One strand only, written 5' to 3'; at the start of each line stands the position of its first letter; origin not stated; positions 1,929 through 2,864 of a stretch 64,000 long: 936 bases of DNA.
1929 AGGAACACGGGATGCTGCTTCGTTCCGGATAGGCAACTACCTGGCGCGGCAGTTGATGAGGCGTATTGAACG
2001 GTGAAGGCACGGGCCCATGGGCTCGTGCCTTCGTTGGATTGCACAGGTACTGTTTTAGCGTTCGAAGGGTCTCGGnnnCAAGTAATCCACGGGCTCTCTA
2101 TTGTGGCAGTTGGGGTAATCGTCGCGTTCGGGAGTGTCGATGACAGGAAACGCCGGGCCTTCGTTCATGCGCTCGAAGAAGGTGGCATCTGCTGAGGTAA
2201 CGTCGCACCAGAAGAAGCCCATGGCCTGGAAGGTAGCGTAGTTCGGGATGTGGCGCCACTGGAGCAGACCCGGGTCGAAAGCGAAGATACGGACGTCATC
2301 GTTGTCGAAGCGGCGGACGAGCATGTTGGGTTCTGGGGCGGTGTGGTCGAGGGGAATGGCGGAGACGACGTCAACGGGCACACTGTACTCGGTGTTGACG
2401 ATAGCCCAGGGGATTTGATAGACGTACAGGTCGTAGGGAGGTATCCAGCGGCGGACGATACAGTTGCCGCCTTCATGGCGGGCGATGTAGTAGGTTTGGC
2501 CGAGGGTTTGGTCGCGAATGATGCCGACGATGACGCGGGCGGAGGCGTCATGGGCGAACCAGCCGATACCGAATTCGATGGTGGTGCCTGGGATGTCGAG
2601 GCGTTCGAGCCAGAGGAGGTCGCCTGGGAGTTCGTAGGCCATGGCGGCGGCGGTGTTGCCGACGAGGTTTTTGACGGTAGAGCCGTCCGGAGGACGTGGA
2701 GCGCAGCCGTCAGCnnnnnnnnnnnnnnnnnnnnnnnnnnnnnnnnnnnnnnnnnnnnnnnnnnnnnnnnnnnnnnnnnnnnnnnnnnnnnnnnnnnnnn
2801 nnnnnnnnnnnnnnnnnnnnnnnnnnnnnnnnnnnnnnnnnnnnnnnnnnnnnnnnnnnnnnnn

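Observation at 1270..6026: Tandemly duplicated membrane-anchored proteins sharing a novel C-terminal domain, plus an orphan C-terminal-domain-only paralog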

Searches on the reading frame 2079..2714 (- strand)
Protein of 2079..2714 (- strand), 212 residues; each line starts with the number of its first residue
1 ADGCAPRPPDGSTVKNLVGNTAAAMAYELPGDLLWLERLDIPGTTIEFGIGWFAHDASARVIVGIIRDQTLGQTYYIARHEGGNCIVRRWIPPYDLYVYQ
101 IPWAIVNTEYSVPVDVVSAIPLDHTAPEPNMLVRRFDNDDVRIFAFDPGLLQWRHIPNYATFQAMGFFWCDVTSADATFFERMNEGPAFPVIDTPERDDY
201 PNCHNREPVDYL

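Call 9: find_homologous_proteins(query=window:2079-2714:-, max_evalue=0.001)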
Query window:2079-2714:- (212 aa): 41 proteins with E <= 0.001 among 130 candidates.
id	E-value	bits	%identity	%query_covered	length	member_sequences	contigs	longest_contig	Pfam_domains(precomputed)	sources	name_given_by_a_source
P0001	1.6e-122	425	95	89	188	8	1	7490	-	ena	-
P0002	1.8e-117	409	91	88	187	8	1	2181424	-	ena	-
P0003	6.6e-81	289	69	84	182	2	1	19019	-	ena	-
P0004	3.6e-73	264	89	60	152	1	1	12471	-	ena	-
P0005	2.9e-71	258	64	83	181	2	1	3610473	-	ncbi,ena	-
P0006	6.9e-71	256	58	87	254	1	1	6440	PF00560.40,PF12799.14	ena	-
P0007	1.8e-70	255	58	90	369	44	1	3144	PF25059.2,PF00041.28,PF16656.12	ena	-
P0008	3.4e-70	254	58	92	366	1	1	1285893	PF00041.28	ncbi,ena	-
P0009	4.0e-70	254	55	95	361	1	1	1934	PF00041.28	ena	-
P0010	1.7e-69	252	60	85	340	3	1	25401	PF23598.2,PF00560.40,PF12799.14,PF13855.13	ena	-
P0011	1.8e-69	252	60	83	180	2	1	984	-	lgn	-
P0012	4.9e-69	250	58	88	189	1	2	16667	-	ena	-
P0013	1.5e-68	249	57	89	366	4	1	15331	PF00041.28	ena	-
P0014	1.8e-68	248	57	89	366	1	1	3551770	PF25059.2,PF00041.28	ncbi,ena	-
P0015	1.2e-67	246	57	88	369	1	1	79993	-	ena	-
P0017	3.1e-67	244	58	88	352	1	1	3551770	PF07705.18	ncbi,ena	-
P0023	1.0e-61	226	54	92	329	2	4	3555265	PF00041.28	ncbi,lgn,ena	-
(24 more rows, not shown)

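Call 10: search_solved_structures(query=window:2079-2714:-, max_evalue=10)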
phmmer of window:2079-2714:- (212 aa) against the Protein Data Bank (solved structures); distinct sequences matched with E-value up to 10: 1.
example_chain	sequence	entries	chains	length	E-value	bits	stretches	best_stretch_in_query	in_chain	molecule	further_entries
2dt8_A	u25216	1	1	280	1.4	11.5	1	150-204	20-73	DegV family protein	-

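Call 16: find_related_loci(query=A2, collection=genome_contigs, flank=6000)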
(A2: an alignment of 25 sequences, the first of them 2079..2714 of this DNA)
Query A2 (212 aa) in genome_contigs; peptide patterns used: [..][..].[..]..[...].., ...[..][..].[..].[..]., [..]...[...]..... (x = any residue, [..] = any of these).
179 stretches matched a pattern; 128 encode a relative of the query (tblastn E <= 1e-3); the best 80 are kept; 77 distinct loci.
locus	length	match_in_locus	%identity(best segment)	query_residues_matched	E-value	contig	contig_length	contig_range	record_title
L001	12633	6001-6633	90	1-211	3e-132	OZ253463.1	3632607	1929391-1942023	MAG: Chloroflexota bacterium isolate 29d2856e-e75a-4040-aa7f-32dfb5fb0cd3 genome assembly, chromosome: 1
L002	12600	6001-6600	90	12-211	8e-123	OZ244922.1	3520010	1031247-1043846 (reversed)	MAG: Chloroflexota bacterium isolate ead8ffbb-32b5-46cb-8623-33c4fc8e8bc9 genome assembly, chromosome: 1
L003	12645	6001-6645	70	4-207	3e-102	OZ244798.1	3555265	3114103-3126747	MAG: Chloroflexota bacterium isolate 2a568fc5-af87-46f8-82f8-bda4512a6bab genome assembly, chromosome: 1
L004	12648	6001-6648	66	4-208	8e-95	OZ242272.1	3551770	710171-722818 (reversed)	MAG: Chloroflexota bacterium isolate e1420fa2-ce91-4a5a-b5ce-1a2ec9efecdf genome assembly, chromosome: 1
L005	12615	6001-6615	57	1-205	4e-78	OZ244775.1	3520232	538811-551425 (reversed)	MAG: Chloroflexota bacterium isolate 16d11fe7-7e2c-40b4-8e2f-5374e7366b5d genome assembly, chromosome: 1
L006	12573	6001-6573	59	13-203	2e-75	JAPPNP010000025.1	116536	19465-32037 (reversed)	MAG: Chloroflexota bacterium isolate RHO3_bin_74 NODE_392_length_116536_cov_22.899460, whole genome shotgun sequence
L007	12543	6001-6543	59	24-204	1e-74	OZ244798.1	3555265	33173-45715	MAG: Chloroflexota bacterium isolate 2a568fc5-af87-46f8-82f8-bda4512a6bab genome assembly, chromosome: 1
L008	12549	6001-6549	59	22-204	3e-74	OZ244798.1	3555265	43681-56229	MAG: Chloroflexota bacterium isolate 2a568fc5-af87-46f8-82f8-bda4512a6bab genome assembly, chromosome: 1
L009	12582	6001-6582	58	10-203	4e-74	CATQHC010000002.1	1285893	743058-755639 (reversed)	MAG: Chloroflexota bacterium isolate 11a6ff70-42c8-4f36-b917-3d1cb5cddc1f genome assembly, contig: contig_2, whole genom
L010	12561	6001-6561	56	17-203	5e-74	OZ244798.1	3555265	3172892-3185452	MAG: Chloroflexota bacterium isolate 2a568fc5-af87-46f8-82f8-bda4512a6bab genome assembly, chromosome: 1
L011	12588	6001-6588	58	10-205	5e-74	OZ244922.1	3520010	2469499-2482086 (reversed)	MAG: Chloroflexota bacterium isolate ead8ffbb-32b5-46cb-8623-33c4fc8e8bc9 genome assembly, chromosome: 1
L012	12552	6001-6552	59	21-204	2e-73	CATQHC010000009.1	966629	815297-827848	MAG: Chloroflexota bacterium isolate 11a6ff70-42c8-4f36-b917-3d1cb5cddc1f genome assembly, contig: contig_9, whole genom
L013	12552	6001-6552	59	21-204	2e-73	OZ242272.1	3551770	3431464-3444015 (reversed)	MAG: Chloroflexota bacterium isolate e1420fa2-ce91-4a5a-b5ce-1a2ec9efecdf genome assembly, chromosome: 1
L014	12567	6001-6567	56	15-203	5e-72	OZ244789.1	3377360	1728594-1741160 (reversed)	MAG: Chloroflexota bacterium isolate ab4077b5-c520-4789-84b5-e4883557eec7 genome assembly, chromosome: 1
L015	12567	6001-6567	56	15-203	4e-72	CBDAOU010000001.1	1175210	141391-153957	MAG: Chloroflexota bacterium isolate 1ab9ed6c-b116-4708-afc9-c8c3060f4704 genome assembly, contig: contig_1, whole genom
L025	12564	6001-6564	55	17-204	1e-70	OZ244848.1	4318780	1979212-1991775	MAG: Chloroflexota bacterium isolate 63517e8d-ff5b-49d2-9bcc-bc3416bcaf89 genome assembly, chromosome: 1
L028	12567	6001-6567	54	17-205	3e-68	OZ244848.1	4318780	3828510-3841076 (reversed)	MAG: Chloroflexota bacterium isolate 63517e8d-ff5b-49d2-9bcc-bc3416bcaf89 genome assembly, chromosome: 1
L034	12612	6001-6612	51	5-208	1e-67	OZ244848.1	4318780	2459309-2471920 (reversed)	MAG: Chloroflexota bacterium isolate 63517e8d-ff5b-49d2-9bcc-bc3416bcaf89 genome assembly, chromosome: 1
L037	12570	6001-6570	52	16-205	4e-66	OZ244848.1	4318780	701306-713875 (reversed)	MAG: Chloroflexota bacterium isolate 63517e8d-ff5b-49d2-9bcc-bc3416bcaf89 genome assembly, chromosome: 1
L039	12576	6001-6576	50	7-205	3e-65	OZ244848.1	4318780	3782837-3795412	MAG: Chloroflexota bacterium isolate 63517e8d-ff5b-49d2-9bcc-bc3416bcaf89 genome assembly, chromosome: 1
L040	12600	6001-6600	50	6-205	9e-65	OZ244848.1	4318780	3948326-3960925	MAG: Chloroflexota bacterium isolate 63517e8d-ff5b-49d2-9bcc-bc3416bcaf89 genome assembly, chromosome: 1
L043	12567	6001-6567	54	17-205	5e-63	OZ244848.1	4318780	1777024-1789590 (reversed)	MAG: Chloroflexota bacterium isolate 63517e8d-ff5b-49d2-9bcc-bc3416bcaf89 genome assembly, chromosome: 1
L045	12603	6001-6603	51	9-205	8e-62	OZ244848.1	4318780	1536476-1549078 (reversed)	MAG: Chloroflexota bacterium isolate 63517e8d-ff5b-49d2-9bcc-bc3416bcaf89 genome assembly, chromosome: 1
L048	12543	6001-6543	52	29-209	2e-59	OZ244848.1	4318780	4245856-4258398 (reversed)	MAG: Chloroflexota bacterium isolate 63517e8d-ff5b-49d2-9bcc-bc3416bcaf89 genome assembly, chromosome: 1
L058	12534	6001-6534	49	27-205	2e-56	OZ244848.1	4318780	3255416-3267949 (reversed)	MAG: Chloroflexota bacterium isolate 63517e8d-ff5b-49d2-9bcc-bc3416bcaf89 genome assembly, chromosome: 1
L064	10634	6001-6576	48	17-204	5e-55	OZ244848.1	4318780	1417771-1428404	MAG: Chloroflexota bacterium isolate 63517e8d-ff5b-49d2-9bcc-bc3416bcaf89 genome assembly, chromosome: 1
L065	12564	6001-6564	55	17-204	9e-70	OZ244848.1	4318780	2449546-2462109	MAG: Chloroflexota bacterium isolate 63517e8d-ff5b-49d2-9bcc-bc3416bcaf89 genome assembly, chromosome: 1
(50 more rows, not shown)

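Call 19: predict_structure(alignment_id=A2)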
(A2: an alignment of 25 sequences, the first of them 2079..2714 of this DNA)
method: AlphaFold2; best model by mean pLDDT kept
length: 212 residues; sequences in the alignment: 25
mean_pLDDT: 88.5   pTM: 0.84
mean pLDDT of the five models: 88.5, 87.6, 87.4, 86.1, 86.1
residues with pLDDT >= 90: 141; 70-90: 55; 50-70: 12; < 50: 4
segments of 3 or more residues with pLDDT < 50: none
pLDDT, mean of each block of 10 residues (from residue 1): 67 85 93 94 93 93 95 94 90 93 95 94 90 86 92 93 91 89 93 89 58 49
secondary structure, 60 per line:
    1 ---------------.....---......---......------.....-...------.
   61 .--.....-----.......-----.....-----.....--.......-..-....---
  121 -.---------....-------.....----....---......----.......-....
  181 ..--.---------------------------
elements in order: E16-20 E24-29 E33-38 E45-49 E51-53 E64-68 E74-80 E86-90 H96-100 H103-109 H114-117 E132-135 E143-147 E152-155 H159-164 E172-175 H177-182

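Call 25: search_protein_representatives(alignment_id=A2)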
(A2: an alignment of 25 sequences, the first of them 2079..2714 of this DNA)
Query: 25 sequences, 190 profile positions. Proteins with E-value up to 0.001 (for the whole library): 235; up to 1e-10: 193; up to 1e-30: 150. The best 150 are listed.
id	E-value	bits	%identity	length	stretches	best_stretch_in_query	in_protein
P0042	4.5e-229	769.7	-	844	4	2-170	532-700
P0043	5.1e-220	740.1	-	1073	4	2-176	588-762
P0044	3.6e-216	727.6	-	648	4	3-176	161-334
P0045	5.9e-188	635.5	-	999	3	3-189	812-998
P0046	5.0e-172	583.6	-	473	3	2-189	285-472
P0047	3.1e-150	512.5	-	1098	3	2-189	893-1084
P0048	6.8e-142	485.3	-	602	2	2-189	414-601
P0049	5.5e-94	329.1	-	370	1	2-189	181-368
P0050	2.7e-93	326.8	-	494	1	2-189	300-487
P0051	3.2e-93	326.6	-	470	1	2-190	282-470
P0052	2.5e-92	323.7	-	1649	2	2-189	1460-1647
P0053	6.6e-92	322.3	-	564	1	2-190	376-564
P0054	1.7e-91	321.0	-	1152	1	2-190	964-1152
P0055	1.8e-91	320.9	-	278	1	3-189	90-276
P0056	2.8e-91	320.2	-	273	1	2-189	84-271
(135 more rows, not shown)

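Call 29: search_protein_families(library=pfam, alignment_id=A3, max_evalue=0.001)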
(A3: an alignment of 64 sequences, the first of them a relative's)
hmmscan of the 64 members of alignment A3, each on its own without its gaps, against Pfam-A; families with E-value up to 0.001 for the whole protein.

A. member 1, P0042 (844 aa): 0 families

B. families by the number of members that match (of 64 scanned): 65 families (the first 25 are shown)
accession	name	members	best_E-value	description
PF00041.27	fn3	13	7.6e-117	Fibronectin type III domain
PF13855.12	LRR_8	12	7.5e-104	Leucine rich repeat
PF00560.39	LRR_1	12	1.7e-49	Leucine Rich Repeat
PF12799.13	LRR_4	12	4.1e-42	Leucine Rich repeats (2 copies)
PF12733.13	Cadherin-like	10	3.7e-108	Cadherin-like beta sandwich domain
PF23598.1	LRR_14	9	1.8e-30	Leucine-rich repeat region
PF00028.23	Cadherin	8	3.5e-62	Cadherin domain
PF25059.1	FN3_DSCAM-DSCAML_C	8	1.7e-45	DSCAM/DSCAML C-terminal Fn3-like domain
PF16656.11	Pur_ac_phosph_N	8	2.4e-31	Purple acid Phosphatase, N-terminal domain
PF23211.1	LRR_LRWD1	6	2.3e-07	Leucine-rich repeat and WD repeat-containing protein 1, LRR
PF17963.7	Big_9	4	3e-36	Bacterial Ig domain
PF25788.1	Ig_Rha78A_N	4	3.6e-25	Rha78A-like, N-terminal immunoglobulin domain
PF00082.27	Peptidase_S8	4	2.5e-23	Subtilase family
PF17803.7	Cadherin_4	4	3.3e-17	Bacterial cadherin-like domain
PF24141.1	LRR_ComC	4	8.7e-07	EGF-like domain-containing protein ComC LRR domain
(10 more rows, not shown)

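Call 34: fold_search(model_id=the predicted structure, library=pdb)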
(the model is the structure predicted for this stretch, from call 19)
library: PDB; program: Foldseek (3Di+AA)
matches with E <= 10: 521; with E <= 0.001: 0
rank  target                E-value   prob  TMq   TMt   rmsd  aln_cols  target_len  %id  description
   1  5m11                  7.6e-02  0.14  0.19  0.08  12.3       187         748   12  Structural and functional probing of PorZ, an essential bacterial surface component of the type-IX secretion system of h (released 2016-11-09)
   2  9dzy_E                3.7e-01  0.06  0.12  0.09  12.7       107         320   11  Cryo-EM structure of Pre-Chi dynein bound to Lis1 (released 2025-07-09)
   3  8f5o_C                4.0e-01  0.06  0.17  0.05  14.3       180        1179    9  Structure of Leishmania tarentolae IFT-A (state 1) (released 2022-12-21)
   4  4kk7                  4.2e-01  0.08  0.21  0.12  17.8       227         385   14  Structure of EccB1 from the type VII (ESX-1) secretion system of Mycobacterium tuberculosis. (released 2013-06-19)
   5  8dit_C                4.7e-01  0.18  0.16  0.06  12.8        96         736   14  Cryo-EM structure of a HOPS core complex containing Vps33, Vps16, and Vps18 (released 2022-08-31)
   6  7b9v_w                5.0e-01  0.12  0.21  0.12  10.1       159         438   12  Yeast C complex spliceosome at 2.8 Angstrom resolution with Prp18/Slu7 bound (released 2021-03-10)
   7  8afw_B                5.0e-01  0.08  0.20  0.15  12.0       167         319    8  Tube assembly of Atg18-WT (released 2023-11-01)
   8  8ptk_h                5.3e-01  0.07  0.13  0.07  12.7        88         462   18  Composite structure of Dynein-Dynactin-JIP3-LIS1 (released 2024-03-27)
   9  6n01_A                6.0e-01  0.11  0.21  0.15   9.2       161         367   10  Structure of apo AztD from Citrobacter koseri (released 2019-09-18)
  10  6cmk_B                6.4e-01  0.10  0.21  0.15   9.5       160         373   13  Crystal structure of Citrobacter koseri AztD (released 2019-03-13)
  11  7np7_B1               7.2e-01  0.06  0.22  0.10  19.8       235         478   13  Structure of an intact ESX-5 inner membrane complex, Composite C1 model (released 2021-06-02)
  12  6sgy_A                7.2e-01  0.04  0.19  0.11  19.6       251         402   13  Structure of EccB3 dimer from the ESX-3 core complex (released 2019-10-09)
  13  9ebs_D                7.6e-01  0.07  0.17  0.08  16.0       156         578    7  Cryo-EM structure of USP1-UAF1-Ubiquitin in complex with TNG348 (released 2025-01-29)
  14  8ifg_B                8.1e-01  0.03  0.17  0.12  11.8       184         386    7  Cryo-EM structure of the Clr6S (Clr6-HDAC) complex from S. pombe (released 2024-01-03)
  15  8ptk_g                8.6e-01  0.06  0.13  0.07  12.7        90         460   18  Composite structure of Dynein-Dynactin-JIP3-LIS1 (released 2024-03-27)
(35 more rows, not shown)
